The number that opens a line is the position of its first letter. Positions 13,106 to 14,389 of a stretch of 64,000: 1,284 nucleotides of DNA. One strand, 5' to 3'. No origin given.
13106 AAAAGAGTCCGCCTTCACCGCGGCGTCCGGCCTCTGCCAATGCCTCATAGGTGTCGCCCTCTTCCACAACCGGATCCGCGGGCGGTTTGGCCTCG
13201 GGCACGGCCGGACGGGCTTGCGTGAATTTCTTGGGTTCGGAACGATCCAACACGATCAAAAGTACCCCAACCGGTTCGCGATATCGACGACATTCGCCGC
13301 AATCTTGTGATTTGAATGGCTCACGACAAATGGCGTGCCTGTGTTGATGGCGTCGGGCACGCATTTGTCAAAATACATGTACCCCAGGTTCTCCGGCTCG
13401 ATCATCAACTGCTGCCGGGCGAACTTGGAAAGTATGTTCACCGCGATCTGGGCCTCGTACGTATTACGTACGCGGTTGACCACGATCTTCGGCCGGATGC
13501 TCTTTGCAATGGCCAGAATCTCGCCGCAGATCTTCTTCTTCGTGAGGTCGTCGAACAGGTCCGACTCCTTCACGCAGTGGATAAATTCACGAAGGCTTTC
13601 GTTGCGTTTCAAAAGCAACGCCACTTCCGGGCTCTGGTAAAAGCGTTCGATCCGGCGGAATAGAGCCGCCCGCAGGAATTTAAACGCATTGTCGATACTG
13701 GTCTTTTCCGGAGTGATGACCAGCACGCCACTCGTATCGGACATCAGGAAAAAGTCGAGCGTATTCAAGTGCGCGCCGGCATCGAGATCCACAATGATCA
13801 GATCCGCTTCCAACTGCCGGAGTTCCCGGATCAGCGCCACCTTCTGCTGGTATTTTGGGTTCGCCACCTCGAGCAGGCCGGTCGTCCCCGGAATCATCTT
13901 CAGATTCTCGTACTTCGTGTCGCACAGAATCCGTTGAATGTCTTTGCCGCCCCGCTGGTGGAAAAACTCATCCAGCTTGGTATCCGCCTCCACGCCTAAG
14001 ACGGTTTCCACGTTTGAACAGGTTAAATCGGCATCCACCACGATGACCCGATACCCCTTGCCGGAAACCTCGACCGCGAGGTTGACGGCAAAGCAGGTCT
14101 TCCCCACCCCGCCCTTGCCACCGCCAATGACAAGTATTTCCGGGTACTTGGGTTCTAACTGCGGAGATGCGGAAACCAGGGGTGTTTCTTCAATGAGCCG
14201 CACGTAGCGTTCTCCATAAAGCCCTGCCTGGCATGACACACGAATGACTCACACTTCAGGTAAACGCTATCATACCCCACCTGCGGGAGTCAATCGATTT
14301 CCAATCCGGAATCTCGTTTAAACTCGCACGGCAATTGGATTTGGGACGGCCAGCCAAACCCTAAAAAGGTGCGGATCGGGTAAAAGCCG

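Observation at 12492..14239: ParA/MinD-like ATPase directly upstream of a bactofilin: candidate cytoskeletal positioning module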

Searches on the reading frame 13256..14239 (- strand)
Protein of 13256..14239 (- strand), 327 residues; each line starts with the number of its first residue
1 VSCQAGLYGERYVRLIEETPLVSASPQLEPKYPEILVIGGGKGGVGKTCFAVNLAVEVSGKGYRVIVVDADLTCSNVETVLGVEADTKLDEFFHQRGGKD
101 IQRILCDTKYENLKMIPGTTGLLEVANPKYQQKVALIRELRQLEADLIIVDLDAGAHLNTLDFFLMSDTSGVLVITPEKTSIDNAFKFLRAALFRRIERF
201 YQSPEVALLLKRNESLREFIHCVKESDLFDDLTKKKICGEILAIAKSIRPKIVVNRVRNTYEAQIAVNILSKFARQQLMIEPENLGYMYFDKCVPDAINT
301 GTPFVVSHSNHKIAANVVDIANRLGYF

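Call 3: search_protein_families(library=pfam, proteins=[window:13256-14239:-], max_evalue=0.01)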
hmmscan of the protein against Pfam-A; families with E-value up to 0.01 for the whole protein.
window:13256-14239:- (327 aa): 7 families
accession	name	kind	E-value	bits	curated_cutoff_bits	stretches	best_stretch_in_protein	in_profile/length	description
PF13614.12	AAA_31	-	7.8e-15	55.7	27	1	35-182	3-154/177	AAA domain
PF10609.15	ParA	-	1.1e-14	54.9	27.1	1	34-189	4-157/246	NUBPL iron-transfer P-loop NTPase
PF01656.29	CbiA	-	1.5e-14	54.5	25.4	1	37-303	2-124/125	CobQ/CobB/MinD/ParA nucleotide binding domain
PF02374.21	ArsA_ATPase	-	4.2e-06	26.6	24.3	1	37-71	4-38/305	Anion-transporting ATPase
PF09140.17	MipZ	-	0.00052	19.9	20.7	1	35-77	2-44/262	ATPase MipZ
PF20720.3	nSTAND3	-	0.0026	17.9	27.2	0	41-70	24-52/155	Novel STAND NTPase 3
PF13481.12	AAA_25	-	0.0066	16.5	27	0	36-151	35-150/195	AAA domain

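Call 4: search_protein_families(library=ncbifam, proteins=[window:13256-14239:-], max_evalue=0.01)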
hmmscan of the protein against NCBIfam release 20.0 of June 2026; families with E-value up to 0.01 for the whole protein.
window:13256-14239:- (327 aa): 28 families (the best 25 are shown)
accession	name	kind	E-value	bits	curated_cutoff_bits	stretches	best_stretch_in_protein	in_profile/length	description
TIGR01969.1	minD_arch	subfamily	6.2e-22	78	201.75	1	35-188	2-151/251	cell division ATPase MinD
TIGR01968.1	minD_bact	equivalog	3.7e-19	69.1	212.9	1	34-186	2-152/261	septum site-determining protein MinD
NF008079.0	PRK10818.1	equivalog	4.1e-12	46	508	1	34-212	3-182/270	septum site-determining protein MinD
NF041136.1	MrpORP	equivalog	4.3e-12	46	450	1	36-87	8-59/365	iron-sulfur cluster carrier protein MrpORP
TIGR03018.1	pepcterm_TyrKin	hypoth_equivalog_domain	2.2e-11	43.5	230.65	1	14-180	16-184/207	XrtA-associated tyrosine autokinase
NF008669.0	PRK11670.1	equivalog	1.8e-10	40.2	348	1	34-85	108-159/369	iron-sulfur cluster carrier protein ApbC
TIGR01007.1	eps_fam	subfamily_domain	3.7e-09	36.4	108.05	1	35-152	19-135/204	polysaccharide biosynthesis tyrosine autokinase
NF047398.1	AAA_KGGVGR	domain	6.7e-09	36.3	90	1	34-80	3-49/190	KGGVGR-motif variant AAA ATPase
NF041546.1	ParA_partition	equivalog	7.4e-09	35.5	180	1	41-75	7-41/203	ParA family partition ATPase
TIGR03371.1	cellulose_yhjQ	equivalog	2.7e-07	30.3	157.85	1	35-181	3-150/246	cellulose biosynthesis protein BcsQ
TIGR03815.1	CpaE_hom_Actino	equivalog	9.6e-07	28.2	154.45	1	29-96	107-176/340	septum site-determining protein Ssd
TIGR03453.1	partition_RepA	equivalog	1.1e-06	27.8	348.45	1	39-161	110-249/387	plasmid partitioning protein RepA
NF008568.0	PRK11519.1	equivalog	2e-06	26.3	1068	1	34-118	527-609/720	tyrosine-protein kinase Wzc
TIGR04291.1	arsen_driv_ArsA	equivalog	4.5e-06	25.7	650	1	40-87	9-55/565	arsenical pump-driving ATPase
TIGR00345.1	GET3_arsA_TRC40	subfamily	8.7e-06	25.5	135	1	40-79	3-41/299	TRC40/GET3/ArsA family transport-energizing ATPase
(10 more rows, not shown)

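Call 7: find_homologous_proteins(query=window:13256-14239:-, max_evalue=0.00001)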
Query window:13256-14239:- (327 aa): 929 proteins with E <= 0.00001 among 8000 candidates; the best 120 are listed.
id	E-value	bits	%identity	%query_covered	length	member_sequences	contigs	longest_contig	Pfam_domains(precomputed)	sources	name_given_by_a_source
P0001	5.4e-204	694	100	96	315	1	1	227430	PF10609.16,PF01656.30,PF13614.13,PF02374.22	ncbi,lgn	ncbi:MAG: hypothetical protein AMXMBFR84_13490 [Candidatus Hydrogenedentota bacterium]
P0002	1.1e-157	542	77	96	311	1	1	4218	PF10609.16,PF01656.30,PF13614.13,PF02374.22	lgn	-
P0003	6.1e-157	540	77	96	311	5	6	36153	PF10609.16,PF01656.30,PF13614.13,PF02374.22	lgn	-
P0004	2.2e-156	538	75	99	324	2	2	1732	PF10609.16,PF01656.30,PF13614.13,PF02374.22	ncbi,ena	-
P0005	7.5e-156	536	76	96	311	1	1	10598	PF10609.16,PF01656.30,PF13614.13,PF02374.22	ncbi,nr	ncbi:MAG: AAA family ATPase [Candidatus Hydrogenedentes bacterium]|nr:AAA family ATPase [Candidatus 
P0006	8.0e-156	536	75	99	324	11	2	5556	PF10609.16,PF01656.30,PF13614.13,PF02374.22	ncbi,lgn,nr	ncbi:MAG: P-loop NTPase [Candidatus Hydrogenedentes bacterium]|nr:P-loop NTPase [Candidatus Hydrogen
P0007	2.4e-154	531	76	96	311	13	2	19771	PF10609.16,PF01656.30,PF13614.13,PF02374.22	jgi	jgi:flagellar biosynthesis protein FlhG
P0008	8.6e-153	526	74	96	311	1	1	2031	PF10609.16,PF01656.30,PF13614.13,PF09140.18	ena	-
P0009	2.8e-152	524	74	96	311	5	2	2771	PF10609.16,PF01656.30,PF13614.13,PF02374.22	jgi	-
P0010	6.0e-152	523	74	96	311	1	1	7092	PF10609.16,PF01656.30,PF13614.13,PF02374.22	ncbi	-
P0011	1.3e-151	522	74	96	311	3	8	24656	PF10609.16,PF01656.30,PF13614.13,PF02374.22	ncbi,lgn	ncbi:MAG: hypothetical protein AMXMBFR4_08650 [Candidatus Hydrogenedentota bacterium]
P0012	1.6e-151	522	74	98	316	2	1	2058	PF10609.16,PF01656.30,PF13614.13,PF02374.22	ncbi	-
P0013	1.4e-149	516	73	96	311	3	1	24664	PF10609.16,PF01656.30,PF13614.13,PF02374.22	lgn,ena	-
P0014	2.1e-149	515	72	96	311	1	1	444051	PF10609.16,PF01656.30,PF13614.13,PF02374.22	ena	-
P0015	2.4e-148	512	72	96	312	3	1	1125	PF10609.16,PF01656.30,PF13614.13,PF02374.22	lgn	-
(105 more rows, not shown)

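Call 12: find_related_loci(query=A2, collection=genome_contigs, flank=8000)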
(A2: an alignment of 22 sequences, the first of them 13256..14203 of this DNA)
Query A2 (315 aa) in genome_contigs; peptide patterns used: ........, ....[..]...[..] (x = any residue, [..] = any of these).
97 stretches matched a pattern; 61 encode a relative of the query (tblastn E <= 1e-3); 61 distinct loci.
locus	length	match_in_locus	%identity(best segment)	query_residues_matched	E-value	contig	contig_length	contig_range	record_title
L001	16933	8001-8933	77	1-315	9e-159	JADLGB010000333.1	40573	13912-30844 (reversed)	MAG: Candidatus Hydrogenedentota bacterium isolate SJ408 c_000001975063, whole genome shotgun sequence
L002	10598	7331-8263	76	1-315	4e-158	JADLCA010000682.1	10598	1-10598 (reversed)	MAG: Candidatus Hydrogenedentota bacterium isolate SJ204 c_000001662746, whole genome shotgun sequence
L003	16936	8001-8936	75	1-315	7e-157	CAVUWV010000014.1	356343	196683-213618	MAG: Candidatus Hydrogenedentes bacterium isolate MFD05684.bin.2.193 genome assembly, contig: contig_52485, whole genome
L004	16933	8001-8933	76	1-315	2e-156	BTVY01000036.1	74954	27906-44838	MAG: Candidatus Hydrogenedentota bacterium AMX-MBFR-82 DNA, sequence036, whole genome shotgun sequence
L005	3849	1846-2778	76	1-315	1e-161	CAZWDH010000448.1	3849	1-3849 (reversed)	MAG TPA_asm: uncultured Nitrospiraceae bacterium isolate SRP323723_co1_44 genome assembly, contig: NODE_21040_length_384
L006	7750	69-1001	77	1-315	8e-156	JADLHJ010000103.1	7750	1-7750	MAG: Candidatus Hydrogenedentota bacterium isolate SJ475 c_000001676626, whole genome shotgun sequence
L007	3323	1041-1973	74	1-315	7e-159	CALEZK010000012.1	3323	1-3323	MAG TPA_asm: uncultured bacterium isolate SRR1506987_bin.88_CONCOCT_v1.1_MAG genome assembly, contig: ERZ761602.31928, w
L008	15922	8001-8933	74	1-315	1e-151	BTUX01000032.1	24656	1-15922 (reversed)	MAG: Candidatus Hydrogenedentota bacterium AMX-MBFR-4 DNA, sequence032, whole genome shotgun sequence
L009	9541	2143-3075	71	1-315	2e-150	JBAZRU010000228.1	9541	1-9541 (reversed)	MAG: Candidatus Hydrogenedentales bacterium isolate SO_2017_GW1_155 NODE_26834_length_9541_cov_0.845337_OW334_2017, whol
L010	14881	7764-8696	70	1-315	8e-149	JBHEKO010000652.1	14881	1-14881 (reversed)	MAG: Candidatus Hydrogenedentales bacterium isolate bin.191 k141_844212, whole genome shotgun sequence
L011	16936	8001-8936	70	1-315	7e-146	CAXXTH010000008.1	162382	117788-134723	MAG: Candidatus Hydrogenedentota bacterium isolate 9b89ec8d-082b-4b84-8410-e46c42bccd54 genome assembly, contig: contig_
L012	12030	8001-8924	71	1-315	4e-146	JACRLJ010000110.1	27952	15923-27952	MAG: Candidatus Hydrogenedentota bacterium isolate NC_groundwater_1878_Pr3_B-0.1um_59_9 SR2-18-B1_coassembly_213135, who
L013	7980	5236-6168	74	1-315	3e-144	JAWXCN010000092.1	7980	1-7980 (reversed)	MAG: Candidatus Hydrogenedentota bacterium isolate P2IB.85 k99_535690, whole genome shotgun sequence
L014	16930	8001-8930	67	1-314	2e-143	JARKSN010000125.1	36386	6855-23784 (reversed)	MAG: Candidatus Hydrogenedentota bacterium isolate Seed_maxbin.076 k141_710265, whole genome shotgun sequence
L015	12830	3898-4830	70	1-315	1e-143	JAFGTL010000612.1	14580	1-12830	MAG: Candidatus Hydrogenedentota bacterium isolate Zod_Metabat.968 k87_10714732, whole genome shotgun sequence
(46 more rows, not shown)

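Call 13: search_solved_structures(query=A2, max_evalue=0.001, show_alignments=2)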
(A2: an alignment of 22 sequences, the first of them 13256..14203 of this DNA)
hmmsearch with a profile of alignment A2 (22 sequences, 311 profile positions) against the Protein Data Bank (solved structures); distinct sequences matched with E-value up to 0.001: 41.
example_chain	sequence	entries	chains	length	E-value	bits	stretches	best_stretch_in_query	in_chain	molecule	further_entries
4rz2_A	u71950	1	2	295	3.9e-25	92.2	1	12-174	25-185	Site-determining protein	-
5j1j_A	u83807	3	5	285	8.9e-25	91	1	16-174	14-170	Site-determining protein | Transcriptional antiactivator FleN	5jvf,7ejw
4rz3_A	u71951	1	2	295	5.2e-24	88.4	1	12-174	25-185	Site-determining protein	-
8pb9_A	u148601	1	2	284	1.3e-23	87.1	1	16-174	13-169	Antiactivator FleN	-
8p53_A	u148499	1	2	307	1.7e-23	86.7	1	16-174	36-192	Antiactivator FleN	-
1ion_A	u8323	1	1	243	3.4e-18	69.3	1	18-171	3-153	PROBABLE CELL DIVISION INHIBITOR MIND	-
1g3q_A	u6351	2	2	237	4.9e-18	68.8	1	18-171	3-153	CELL DIVISION INHIBITOR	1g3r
3q9l_A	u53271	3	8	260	5.2e-15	58.9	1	17-172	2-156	Septum site-determining protein minD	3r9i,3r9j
1hyq_A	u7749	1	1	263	4.6e-14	55.8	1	19-171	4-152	CELL DIVISION INHIBITOR (MIND-1)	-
4v03_A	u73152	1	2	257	7.9e-14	55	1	17-171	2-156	SITE-DETERMINING PROTEIN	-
6riq_C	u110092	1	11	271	1.1e-13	54.5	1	17-170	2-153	Site-determining protein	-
4v02_A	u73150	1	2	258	1.1e-12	51.3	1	17-171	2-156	SITE-DETERMINING PROTEIN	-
9nbl_A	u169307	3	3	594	1.8e-12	50.5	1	23-70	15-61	Arsenite transporter ATPase-like protein,arsA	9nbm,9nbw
6iub_A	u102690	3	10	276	8e-12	48.4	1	11-108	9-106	SpoOJ regulator (Soj)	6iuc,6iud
9nbo_A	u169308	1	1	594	2e-11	47.1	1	23-70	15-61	Arsenite transporter ATPase-like protein,arsA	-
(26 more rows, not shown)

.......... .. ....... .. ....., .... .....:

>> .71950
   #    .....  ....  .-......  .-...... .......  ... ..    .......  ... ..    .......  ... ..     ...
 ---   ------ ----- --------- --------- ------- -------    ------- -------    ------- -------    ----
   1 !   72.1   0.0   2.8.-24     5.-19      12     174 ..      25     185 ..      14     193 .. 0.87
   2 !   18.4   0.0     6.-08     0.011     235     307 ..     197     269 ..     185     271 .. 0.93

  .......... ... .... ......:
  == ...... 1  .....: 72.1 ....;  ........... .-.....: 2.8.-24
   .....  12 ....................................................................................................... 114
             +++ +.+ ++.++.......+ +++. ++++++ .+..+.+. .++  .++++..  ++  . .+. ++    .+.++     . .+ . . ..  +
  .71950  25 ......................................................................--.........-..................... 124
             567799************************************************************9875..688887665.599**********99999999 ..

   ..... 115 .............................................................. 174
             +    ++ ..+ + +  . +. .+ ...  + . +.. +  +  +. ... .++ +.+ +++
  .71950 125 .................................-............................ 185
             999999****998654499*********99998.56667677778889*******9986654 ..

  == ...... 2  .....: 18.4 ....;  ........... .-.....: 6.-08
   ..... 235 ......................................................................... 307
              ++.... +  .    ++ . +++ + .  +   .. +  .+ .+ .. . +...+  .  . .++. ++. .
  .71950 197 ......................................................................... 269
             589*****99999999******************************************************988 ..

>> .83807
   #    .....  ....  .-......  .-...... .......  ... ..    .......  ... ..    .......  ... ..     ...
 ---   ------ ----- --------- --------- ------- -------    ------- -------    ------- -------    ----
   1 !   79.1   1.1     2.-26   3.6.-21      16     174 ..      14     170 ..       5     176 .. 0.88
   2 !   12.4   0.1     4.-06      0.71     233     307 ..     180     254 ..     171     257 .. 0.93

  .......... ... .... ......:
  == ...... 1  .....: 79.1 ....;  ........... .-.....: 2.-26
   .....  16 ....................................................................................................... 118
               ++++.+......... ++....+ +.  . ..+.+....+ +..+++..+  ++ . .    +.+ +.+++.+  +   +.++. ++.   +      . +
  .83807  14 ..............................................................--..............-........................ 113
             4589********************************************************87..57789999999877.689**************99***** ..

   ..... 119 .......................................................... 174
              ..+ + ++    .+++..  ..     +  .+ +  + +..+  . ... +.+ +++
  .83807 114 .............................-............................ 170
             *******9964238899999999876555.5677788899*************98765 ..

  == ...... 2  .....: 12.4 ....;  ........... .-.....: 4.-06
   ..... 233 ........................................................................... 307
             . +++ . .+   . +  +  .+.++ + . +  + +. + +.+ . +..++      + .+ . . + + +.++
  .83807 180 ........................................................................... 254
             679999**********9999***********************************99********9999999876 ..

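Call 27: search_protein_representatives(alignment_id=A2)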
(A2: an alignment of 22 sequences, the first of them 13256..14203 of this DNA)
Query: 22 sequences, 311 profile positions. Proteins with E-value up to 0.001 (for the whole library): 23493; up to 1e-10: 5115; up to 1e-30: 839. The best 150 are listed.
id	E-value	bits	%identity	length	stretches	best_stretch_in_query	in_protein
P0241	1.3e-128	445.2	-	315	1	14-310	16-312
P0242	7.6e-99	347.4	-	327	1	4-311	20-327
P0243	3.7e-94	332.1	-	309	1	10-309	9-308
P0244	1.3e-72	261.3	-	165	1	147-311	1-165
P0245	1.6e-72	261.0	-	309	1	12-311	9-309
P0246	1.1e-70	255.0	-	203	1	12-163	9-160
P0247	5.2e-65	236.3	-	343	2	15-250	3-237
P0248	1.5e-59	218.4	-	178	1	13-132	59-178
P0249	1.5e-57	211.8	-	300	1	18-308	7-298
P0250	1.8e-57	211.5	-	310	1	13-308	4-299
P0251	2.5e-57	211.1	-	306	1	18-304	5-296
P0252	2.6e-56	207.7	-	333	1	17-308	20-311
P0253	3.8e-56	207.2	-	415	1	17-306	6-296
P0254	4.5e-56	206.9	-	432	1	16-308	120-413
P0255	6.1e-56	206.5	-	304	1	14-306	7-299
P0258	1.5e-55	205.2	-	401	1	18-308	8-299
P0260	1.6e-54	201.9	-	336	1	11-309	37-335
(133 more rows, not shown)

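Call 28: list_cluster_members(proteins=[P0242, P0245, P0249, P0250, P0251, P0252, P0253, P0254, P0255, P0258])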
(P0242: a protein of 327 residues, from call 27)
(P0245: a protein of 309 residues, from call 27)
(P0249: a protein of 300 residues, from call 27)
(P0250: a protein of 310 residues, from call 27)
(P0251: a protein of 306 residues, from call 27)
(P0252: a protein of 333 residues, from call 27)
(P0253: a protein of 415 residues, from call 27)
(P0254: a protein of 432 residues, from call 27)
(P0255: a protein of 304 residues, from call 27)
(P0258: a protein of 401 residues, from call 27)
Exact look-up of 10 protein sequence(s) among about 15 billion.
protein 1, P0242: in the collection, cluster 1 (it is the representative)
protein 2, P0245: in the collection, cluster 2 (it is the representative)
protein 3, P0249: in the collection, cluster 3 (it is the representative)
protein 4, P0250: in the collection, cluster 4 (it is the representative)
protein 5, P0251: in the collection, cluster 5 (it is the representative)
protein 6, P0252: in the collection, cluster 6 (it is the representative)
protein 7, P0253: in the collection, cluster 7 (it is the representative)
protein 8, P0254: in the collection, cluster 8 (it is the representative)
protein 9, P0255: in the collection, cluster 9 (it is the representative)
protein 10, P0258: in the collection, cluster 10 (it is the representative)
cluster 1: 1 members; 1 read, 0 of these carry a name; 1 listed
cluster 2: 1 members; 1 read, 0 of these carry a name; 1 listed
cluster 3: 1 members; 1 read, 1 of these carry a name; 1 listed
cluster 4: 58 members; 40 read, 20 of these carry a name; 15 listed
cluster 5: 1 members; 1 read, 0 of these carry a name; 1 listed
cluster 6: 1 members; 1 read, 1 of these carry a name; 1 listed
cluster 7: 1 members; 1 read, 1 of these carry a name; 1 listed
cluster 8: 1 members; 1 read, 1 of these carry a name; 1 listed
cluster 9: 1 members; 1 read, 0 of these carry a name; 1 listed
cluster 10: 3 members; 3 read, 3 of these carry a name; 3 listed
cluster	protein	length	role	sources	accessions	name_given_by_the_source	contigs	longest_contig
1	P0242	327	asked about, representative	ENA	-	-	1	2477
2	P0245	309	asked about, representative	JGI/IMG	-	-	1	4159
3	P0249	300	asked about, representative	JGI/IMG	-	flagellar biosynthesis protein FlhG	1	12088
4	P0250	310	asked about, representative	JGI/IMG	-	-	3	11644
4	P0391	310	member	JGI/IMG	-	flagellar biosynthesis protein FlhG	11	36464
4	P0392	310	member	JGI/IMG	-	flagellar biosynthesis protein FlhG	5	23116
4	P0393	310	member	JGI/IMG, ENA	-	flagellar biosynthesis protein FlhG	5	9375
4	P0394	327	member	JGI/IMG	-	flagellar biosynthesis protein FlhG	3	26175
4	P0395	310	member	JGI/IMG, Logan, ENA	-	flagellar biosynthesis protein FlhG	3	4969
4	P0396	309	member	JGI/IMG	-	flagellar biosynthesis protein FlhG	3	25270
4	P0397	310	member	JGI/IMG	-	flagellar biosynthesis protein FlhG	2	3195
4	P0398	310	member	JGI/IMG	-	flagellar biosynthesis protein FlhG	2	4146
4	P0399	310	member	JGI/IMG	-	flagellar biosynthesis protein FlhG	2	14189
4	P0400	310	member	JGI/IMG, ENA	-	flagellar biosynthesis protein FlhG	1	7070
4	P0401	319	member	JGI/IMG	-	flagellar biosynthesis protein FlhG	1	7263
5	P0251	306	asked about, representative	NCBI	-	-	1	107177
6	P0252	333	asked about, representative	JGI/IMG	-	flagellar biosynthesis protein FlhG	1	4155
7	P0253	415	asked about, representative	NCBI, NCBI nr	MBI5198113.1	MAG: AAA family ATPase [Nitrospirae bacterium] | AAA family ATPase [Nitrospirota bacterium]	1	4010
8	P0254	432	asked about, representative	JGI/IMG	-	flagellar biosynthesis protein FlhG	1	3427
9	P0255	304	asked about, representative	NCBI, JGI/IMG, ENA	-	-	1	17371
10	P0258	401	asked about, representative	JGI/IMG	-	flagellar biosynthesis protein FlhG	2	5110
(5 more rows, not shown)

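Call 29: find_encoding_contigs(protein=P0391, flank=5000, max_places=3)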
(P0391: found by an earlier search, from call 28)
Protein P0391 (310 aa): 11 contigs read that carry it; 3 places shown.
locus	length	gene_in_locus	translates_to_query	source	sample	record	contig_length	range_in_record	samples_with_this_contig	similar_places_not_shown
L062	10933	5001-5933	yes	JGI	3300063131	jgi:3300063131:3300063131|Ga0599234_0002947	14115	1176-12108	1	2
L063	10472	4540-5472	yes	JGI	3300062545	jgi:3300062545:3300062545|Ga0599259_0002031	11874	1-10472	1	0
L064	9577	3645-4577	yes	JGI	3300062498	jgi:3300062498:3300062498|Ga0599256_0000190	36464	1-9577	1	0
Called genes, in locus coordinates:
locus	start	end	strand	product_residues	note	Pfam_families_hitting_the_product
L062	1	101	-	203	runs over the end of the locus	PF03843:Slp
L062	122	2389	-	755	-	PF01564:Spermine_synth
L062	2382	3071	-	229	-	PF00590:TP_methylase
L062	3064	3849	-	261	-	PF03819:MazG, PF01503:PRA-PH, PF03819:MazG, PF12643:MazG-like (weak)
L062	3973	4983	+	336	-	PF04055:Radical_SAM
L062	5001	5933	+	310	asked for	PF00142:Fer4_NifH (weak), PF10609:ParA, PF13614:AAA_31, PF01656:CbiA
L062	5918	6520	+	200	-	PF00226:DnaJ, PF13413:HTH_25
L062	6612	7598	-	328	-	PF00348:polyprenyl_synt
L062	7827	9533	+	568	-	PF02366:PMT, PF02516:STT3 (weak), PF13231:PMT_2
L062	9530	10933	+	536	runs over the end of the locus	PF02366:PMT, PF13231:PMT_2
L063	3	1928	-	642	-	?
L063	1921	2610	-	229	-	PF00590:TP_methylase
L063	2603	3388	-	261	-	PF03819:MazG, PF01503:PRA-PH, PF03819:MazG, PF12643:MazG-like (weak)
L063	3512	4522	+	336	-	PF04055:Radical_SAM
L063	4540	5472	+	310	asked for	PF00142:Fer4_NifH (weak), PF10609:ParA, PF13614:AAA_31, PF01656:CbiA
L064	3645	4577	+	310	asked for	PF00142:Fer4_NifH (weak), PF10609:ParA, PF13614:AAA_31, PF01656:CbiA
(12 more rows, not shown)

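Call 31: find_encoding_contigs(protein=P0245, flank=5000, max_places=2)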
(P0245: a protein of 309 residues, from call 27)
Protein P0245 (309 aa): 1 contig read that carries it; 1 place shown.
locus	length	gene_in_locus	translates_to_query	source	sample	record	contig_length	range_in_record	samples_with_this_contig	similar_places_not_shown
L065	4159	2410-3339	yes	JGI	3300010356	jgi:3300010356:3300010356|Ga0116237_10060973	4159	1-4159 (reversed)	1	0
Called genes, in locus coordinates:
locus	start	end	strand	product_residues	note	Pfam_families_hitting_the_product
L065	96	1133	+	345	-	PF13407:Peripla_BP_4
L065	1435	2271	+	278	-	PF25084:LbH_EIF2B, PF25087:GMPPB_C (weak), PF00132:Hexapep (weak), PF14602:Hexapep_2 (faint), PF00132:Hexapep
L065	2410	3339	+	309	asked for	PF01656:CbiA, PF02374:ArsA_ATPase (faint), PF10609:ParA, PF13614:AAA_31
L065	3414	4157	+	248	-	?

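Call 32: find_encoding_contigs(protein=P0243, flank=5000, max_places=2)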
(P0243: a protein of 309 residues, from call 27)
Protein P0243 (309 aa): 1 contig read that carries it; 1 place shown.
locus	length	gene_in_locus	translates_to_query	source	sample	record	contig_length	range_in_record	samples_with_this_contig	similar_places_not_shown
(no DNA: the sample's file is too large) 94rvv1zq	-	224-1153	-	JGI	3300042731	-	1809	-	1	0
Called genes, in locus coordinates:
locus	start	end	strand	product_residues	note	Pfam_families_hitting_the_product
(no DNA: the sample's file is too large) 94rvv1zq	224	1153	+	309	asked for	PF01656:CbiA, PF02374:ArsA_ATPase (weak), PF10609:ParA, PF13614:AAA_31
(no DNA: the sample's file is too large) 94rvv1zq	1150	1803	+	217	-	PF04519:Bactofilin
